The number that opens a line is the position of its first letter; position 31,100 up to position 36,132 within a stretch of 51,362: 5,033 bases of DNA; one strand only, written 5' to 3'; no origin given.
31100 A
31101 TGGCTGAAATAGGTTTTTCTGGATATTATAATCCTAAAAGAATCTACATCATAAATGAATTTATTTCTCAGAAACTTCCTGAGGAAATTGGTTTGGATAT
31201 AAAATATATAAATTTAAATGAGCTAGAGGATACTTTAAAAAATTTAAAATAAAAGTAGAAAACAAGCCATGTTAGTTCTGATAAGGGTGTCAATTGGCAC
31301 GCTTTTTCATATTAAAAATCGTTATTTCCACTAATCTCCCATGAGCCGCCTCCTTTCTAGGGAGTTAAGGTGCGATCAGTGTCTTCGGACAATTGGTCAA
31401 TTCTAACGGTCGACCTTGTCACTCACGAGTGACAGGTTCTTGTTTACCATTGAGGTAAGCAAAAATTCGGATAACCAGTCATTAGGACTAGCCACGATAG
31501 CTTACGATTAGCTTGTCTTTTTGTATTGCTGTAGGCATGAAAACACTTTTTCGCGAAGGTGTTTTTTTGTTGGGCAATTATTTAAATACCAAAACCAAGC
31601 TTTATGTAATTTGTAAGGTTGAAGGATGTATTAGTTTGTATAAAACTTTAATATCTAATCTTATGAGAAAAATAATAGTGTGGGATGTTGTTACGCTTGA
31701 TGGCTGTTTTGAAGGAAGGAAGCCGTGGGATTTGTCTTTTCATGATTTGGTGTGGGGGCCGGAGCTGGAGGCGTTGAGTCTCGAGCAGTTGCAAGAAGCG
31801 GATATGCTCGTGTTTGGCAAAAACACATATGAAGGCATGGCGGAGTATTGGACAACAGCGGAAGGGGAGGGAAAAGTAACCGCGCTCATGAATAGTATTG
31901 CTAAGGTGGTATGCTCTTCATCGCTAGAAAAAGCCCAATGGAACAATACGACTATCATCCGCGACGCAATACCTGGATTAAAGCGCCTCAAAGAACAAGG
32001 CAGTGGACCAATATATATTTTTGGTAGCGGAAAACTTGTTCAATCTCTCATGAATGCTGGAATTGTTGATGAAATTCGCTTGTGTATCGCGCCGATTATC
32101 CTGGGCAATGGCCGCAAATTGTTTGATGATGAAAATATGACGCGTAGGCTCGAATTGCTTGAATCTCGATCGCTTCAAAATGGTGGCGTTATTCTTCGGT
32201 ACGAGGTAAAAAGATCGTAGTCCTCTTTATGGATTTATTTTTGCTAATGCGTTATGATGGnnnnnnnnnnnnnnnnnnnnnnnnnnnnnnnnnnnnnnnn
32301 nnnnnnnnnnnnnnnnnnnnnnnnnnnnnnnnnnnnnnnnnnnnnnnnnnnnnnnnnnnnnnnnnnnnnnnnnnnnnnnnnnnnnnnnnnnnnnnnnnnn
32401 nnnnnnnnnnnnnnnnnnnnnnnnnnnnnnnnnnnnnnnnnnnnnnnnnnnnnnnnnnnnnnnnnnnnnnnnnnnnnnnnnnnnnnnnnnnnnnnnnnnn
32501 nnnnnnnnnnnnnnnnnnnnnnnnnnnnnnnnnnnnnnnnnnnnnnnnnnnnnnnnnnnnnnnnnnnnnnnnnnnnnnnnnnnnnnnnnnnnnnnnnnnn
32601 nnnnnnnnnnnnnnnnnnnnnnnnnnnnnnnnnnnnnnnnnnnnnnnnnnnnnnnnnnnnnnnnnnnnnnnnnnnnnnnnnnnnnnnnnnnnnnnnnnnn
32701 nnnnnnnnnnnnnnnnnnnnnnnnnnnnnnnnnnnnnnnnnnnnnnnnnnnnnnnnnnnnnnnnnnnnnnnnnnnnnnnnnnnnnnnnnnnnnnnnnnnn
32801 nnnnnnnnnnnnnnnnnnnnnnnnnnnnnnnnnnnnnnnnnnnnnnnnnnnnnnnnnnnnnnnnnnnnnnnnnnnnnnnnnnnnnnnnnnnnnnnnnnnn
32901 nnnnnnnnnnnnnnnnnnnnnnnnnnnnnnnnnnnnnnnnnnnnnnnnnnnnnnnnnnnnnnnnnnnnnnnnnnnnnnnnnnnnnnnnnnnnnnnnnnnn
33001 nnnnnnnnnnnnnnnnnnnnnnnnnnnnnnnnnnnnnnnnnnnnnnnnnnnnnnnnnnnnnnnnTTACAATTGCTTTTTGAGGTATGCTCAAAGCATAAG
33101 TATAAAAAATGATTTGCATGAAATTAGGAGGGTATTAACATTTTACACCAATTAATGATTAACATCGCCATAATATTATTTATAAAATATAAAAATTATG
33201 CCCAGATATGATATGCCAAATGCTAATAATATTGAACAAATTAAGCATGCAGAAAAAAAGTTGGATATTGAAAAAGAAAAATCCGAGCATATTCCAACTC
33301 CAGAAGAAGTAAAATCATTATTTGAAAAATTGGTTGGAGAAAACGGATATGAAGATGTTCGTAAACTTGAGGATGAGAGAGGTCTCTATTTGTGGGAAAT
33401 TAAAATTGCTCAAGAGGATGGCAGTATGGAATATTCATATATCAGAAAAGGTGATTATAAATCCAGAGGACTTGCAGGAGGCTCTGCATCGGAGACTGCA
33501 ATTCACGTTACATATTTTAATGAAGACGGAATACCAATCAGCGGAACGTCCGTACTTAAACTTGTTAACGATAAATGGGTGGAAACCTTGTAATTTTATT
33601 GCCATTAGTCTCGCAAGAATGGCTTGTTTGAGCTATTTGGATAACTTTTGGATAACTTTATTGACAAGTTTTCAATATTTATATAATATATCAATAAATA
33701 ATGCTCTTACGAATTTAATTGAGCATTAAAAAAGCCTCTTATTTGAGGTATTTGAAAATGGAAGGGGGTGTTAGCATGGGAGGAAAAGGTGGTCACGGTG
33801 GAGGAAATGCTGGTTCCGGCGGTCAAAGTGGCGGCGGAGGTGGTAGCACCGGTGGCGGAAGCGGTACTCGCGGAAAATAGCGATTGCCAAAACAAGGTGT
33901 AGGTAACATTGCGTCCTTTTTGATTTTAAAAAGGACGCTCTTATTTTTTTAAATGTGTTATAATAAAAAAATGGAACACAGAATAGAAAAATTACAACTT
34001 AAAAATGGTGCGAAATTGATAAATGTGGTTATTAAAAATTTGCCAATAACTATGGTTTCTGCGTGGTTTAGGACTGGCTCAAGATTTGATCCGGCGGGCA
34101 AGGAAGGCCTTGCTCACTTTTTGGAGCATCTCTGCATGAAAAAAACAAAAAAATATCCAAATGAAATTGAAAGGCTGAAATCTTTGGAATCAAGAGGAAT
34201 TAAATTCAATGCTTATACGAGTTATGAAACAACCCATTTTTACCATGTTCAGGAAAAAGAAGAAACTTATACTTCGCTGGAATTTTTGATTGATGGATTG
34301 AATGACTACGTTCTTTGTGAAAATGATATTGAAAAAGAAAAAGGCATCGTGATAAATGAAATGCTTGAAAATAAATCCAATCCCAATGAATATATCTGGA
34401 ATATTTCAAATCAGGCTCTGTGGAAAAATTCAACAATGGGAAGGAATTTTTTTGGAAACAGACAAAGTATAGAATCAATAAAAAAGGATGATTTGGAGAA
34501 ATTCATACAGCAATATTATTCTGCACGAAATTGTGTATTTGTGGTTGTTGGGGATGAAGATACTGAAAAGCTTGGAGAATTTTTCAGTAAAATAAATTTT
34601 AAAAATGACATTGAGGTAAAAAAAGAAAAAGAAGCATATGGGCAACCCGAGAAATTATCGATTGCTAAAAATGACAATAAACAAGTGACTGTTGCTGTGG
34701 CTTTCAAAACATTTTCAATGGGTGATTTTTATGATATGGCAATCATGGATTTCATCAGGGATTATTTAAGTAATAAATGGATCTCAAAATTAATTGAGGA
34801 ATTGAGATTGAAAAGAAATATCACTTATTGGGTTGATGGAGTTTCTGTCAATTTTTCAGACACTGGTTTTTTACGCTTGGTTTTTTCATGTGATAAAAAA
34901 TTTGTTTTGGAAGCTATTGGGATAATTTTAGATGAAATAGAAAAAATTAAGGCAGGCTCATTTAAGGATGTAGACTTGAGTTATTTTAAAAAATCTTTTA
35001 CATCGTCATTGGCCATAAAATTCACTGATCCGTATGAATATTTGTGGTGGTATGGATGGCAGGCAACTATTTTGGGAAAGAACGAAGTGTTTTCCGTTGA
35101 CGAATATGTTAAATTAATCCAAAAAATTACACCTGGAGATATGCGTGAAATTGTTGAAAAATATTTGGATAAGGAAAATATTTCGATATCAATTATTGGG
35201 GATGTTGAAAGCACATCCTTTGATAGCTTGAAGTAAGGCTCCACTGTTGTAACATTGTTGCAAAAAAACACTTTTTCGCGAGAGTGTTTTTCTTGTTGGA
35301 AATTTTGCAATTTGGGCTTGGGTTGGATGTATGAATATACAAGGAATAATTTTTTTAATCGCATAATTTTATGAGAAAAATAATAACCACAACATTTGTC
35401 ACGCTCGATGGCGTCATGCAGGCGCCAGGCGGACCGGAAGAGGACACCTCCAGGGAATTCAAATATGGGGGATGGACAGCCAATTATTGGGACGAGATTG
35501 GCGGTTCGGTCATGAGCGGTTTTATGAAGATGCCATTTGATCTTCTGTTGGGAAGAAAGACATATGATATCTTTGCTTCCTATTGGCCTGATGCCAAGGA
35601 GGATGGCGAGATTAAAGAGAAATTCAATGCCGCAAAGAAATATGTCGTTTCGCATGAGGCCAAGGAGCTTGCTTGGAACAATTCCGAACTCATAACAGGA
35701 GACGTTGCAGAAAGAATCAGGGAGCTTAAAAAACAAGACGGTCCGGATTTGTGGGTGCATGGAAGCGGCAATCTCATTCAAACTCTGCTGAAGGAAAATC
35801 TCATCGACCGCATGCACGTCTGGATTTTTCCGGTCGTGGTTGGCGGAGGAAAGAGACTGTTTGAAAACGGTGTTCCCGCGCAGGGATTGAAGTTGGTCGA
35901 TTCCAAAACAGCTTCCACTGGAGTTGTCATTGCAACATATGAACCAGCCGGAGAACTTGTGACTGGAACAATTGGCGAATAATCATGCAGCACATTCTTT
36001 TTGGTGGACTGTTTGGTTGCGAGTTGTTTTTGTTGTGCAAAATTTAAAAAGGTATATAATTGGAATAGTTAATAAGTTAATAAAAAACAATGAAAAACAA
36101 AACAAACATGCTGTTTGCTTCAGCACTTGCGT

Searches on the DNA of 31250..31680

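Call 14: search_rna_families(source=window, start=31250, end=31680, threshold=evalue, max_evalue=10)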
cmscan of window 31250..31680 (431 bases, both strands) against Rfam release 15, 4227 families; matches with E-value up to 10: 2.
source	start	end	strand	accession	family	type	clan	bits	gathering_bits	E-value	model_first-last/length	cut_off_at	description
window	31503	31571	+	RF02064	STnc370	Gene; sRNA;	-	20.4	54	3.9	1-71/71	no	Enterobacterial sRNA STnc370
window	31614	31663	+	RF03204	mir-4510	Gene; miRNA;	-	17.7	60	0.35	12-62/72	no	mir-4510 microRNA precursor family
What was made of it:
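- On Known RNA family (Rfam) or trans-acting small RNA: There are no meaningful Rfam hits even at E <= 10 (call 14).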

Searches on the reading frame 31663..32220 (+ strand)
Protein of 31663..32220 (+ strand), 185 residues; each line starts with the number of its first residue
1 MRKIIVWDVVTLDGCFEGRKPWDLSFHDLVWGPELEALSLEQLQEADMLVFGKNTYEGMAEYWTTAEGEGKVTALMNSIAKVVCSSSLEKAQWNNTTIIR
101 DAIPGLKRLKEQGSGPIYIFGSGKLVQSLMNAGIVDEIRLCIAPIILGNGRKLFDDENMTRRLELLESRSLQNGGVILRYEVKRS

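Call 10: search_protein_families(library=pfam, proteins=[window:31663-32220:+], max_evalue=0.01)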
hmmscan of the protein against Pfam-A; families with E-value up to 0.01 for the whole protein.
window:31663-32220:+ (185 aa): 1 family
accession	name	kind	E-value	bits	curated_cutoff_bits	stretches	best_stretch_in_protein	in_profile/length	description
PF01872.23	RibD_C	-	9.5e-22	78.2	24.1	1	3-174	2-194/197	RibD C-terminal domain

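Call 15: find_encoding_contigs(protein=window:31663-32220:+, flank=10000, max_places=10)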
Protein window:31663-32220:+ (185 aa): no gene with exactly this product is on record in the collection.

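Call 65: find_homologous_proteins(query=window:31663-32220:+, max_evalue=1e-20)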
Query window:31663-32220:+ (185 aa): 1373 proteins with E <= 1e-20 among 2506 candidates; the best 120 are listed.
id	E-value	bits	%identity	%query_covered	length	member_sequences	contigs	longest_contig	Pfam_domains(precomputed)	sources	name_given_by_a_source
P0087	1.8e-118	411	100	100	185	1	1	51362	PF01872.23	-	-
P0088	1.3e-100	353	85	98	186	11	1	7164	PF01872.23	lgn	-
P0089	8.0e-100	350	85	98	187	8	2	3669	PF01872.23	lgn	-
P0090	2.1e-99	349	84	98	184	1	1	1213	PF01872.23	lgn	-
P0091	3.9e-99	348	84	98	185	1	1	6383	PF01872.23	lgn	-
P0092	4.0e-99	348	84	98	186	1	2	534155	PF01872.23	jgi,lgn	-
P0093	1.5e-98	346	84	98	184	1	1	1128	PF01872.23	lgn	-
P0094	3.3e-98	345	83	100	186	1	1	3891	PF01872.23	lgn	-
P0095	7.3e-98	344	82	98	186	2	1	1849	PF01872.23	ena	-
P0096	2.2e-97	342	82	98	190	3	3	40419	PF01872.23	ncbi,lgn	-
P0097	3.4e-97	342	84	98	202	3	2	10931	PF01872.23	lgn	-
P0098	5.4e-97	341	82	98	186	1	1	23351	PF01872.23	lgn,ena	-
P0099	8.7e-97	340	82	98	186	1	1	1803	PF01872.23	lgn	-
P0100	9.1e-97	340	83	99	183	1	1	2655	PF01872.23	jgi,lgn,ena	-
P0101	1.0e-96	340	82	98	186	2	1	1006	PF01872.23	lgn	-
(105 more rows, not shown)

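Call 67: find_encoding_contigs(protein=P0092, flank=10000, max_places=3)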
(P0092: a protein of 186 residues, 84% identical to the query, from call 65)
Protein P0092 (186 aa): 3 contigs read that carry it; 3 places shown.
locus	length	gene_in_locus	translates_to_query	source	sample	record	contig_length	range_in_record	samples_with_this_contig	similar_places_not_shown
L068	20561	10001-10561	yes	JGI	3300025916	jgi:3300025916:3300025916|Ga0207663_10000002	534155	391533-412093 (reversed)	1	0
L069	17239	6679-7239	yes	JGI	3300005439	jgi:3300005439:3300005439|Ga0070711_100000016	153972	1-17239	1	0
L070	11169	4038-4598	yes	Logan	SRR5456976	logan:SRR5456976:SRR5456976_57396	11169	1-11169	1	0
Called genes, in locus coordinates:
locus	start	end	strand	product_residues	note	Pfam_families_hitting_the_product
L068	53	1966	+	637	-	PF06480:FtsH_ext (weak), PF06068:TIP49 (faint), PF00004:AAA, PF17862:AAA_lid_3, PF01434:Peptidase_M41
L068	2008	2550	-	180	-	-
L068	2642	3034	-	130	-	-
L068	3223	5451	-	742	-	PF17191:RecG_wedge, PF00270:DEAD, PF04851:ResIII, PF00271:Helicase_C, PF19833:RecG_dom3_C (weak)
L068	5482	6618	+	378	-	PF00390:malic, PF00208:ELFV_dehydrog (weak), PF03949:Malic_M, PF00899:ThiF (weak)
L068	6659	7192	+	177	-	PF04542:Sigma70_r2, PF08281:Sigma70_r4_2, PF04545:Sigma70_r4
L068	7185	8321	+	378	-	PF18915:DUF5667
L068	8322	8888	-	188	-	PF04191:PEMT, PF04140:ICMT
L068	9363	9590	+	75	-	-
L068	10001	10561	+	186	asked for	PF01872:RibD_C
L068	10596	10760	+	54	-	-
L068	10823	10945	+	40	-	-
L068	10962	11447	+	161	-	PF00160:Pro_isomerase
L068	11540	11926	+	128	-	-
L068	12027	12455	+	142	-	-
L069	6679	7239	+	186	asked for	PF01872:RibD_C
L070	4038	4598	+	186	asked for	PF01872:RibD_C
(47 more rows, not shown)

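Call 68: find_encoding_contigs(protein=P0088, flank=10000, max_places=3)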
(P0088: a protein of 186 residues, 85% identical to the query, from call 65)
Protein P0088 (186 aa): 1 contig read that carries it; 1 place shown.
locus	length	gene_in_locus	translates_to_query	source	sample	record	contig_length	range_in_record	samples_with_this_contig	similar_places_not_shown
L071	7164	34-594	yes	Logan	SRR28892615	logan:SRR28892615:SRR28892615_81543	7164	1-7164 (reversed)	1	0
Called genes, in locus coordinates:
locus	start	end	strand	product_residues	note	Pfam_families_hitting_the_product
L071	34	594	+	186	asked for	PF01872:RibD_C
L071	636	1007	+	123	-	-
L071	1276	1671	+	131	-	PF00072:Response_reg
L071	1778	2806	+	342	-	PF14512:TM1586_NiRdase (faint), PF00881:Nitroreductase (faint)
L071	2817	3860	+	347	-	PF02812:ELFV_dehydrog_N, PF00208:ELFV_dehydrog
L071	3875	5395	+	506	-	-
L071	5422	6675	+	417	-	PF00899:ThiF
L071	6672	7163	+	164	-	?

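Call 79: search_protein_families(library=ncbifam, proteins=[window:31663-32220:+], max_evalue=0.001)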
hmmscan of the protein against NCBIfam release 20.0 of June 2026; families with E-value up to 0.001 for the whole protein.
window:31663-32220:+ (185 aa): 4 families
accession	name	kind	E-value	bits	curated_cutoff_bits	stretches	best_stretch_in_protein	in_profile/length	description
TIGR00227.1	ribD_Cterm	domain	1.6e-07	31.1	150.15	1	106-161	134-191/216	riboflavin-specific deaminase C-terminal domain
TIGR01508.1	rib_reduct_arch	equivalog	4.5e-07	29.3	186.45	1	107-176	130-205/210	2,5-diamino-6-(ribosylamino)-4(3H)-pyrimidinone 5'-phosphate reductase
NF010663.0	PRK14059.1-1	equivalog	9.3e-06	25.2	184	1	105-183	169-252/253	pyrimidine reductase family protein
NF010665.0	PRK14059.1-4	equivalog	0.00017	20.9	274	1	45-149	129-224/260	pyrimidine reductase family protein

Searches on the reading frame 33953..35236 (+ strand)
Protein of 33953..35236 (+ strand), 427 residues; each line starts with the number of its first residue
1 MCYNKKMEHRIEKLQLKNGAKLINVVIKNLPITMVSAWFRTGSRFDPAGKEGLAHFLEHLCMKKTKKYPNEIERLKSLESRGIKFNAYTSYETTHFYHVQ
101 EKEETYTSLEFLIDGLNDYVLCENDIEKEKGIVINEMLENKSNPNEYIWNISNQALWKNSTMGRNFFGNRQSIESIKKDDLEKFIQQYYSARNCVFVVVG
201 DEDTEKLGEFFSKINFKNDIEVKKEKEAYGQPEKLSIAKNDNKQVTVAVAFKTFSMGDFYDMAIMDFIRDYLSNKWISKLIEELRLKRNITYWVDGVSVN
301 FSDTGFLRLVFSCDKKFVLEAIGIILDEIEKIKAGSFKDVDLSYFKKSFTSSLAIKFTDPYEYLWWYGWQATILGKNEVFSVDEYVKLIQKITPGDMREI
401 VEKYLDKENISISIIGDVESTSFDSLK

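Call 66: search_protein_families(library=pfam, proteins=[window:33953-35236:+], max_evalue=0.01)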
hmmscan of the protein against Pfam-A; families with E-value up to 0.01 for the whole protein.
window:33953-35236:+ (427 aa): 2 families
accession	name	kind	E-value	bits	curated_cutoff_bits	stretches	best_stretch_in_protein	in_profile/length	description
PF05193.26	Peptidase_M16_C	-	3.1e-26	92.8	23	1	175-346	1-178/181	Peptidase M16 inactive domain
PF00675.25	Peptidase_M16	-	3.1e-24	86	22.3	1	34-167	14-146/149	Insulinase (Peptidase family M16)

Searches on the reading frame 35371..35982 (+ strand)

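Call 66: search_protein_families(library=pfam, proteins=[window:35371-35982:+], max_evalue=0.01)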
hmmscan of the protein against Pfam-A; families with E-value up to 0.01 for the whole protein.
window:35371-35982:+ (203 aa): 1 family
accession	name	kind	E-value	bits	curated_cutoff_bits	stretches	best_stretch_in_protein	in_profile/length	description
PF01872.23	RibD_C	-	1e-24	87.9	24.1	1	2-186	1-196/197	RibD C-terminal domain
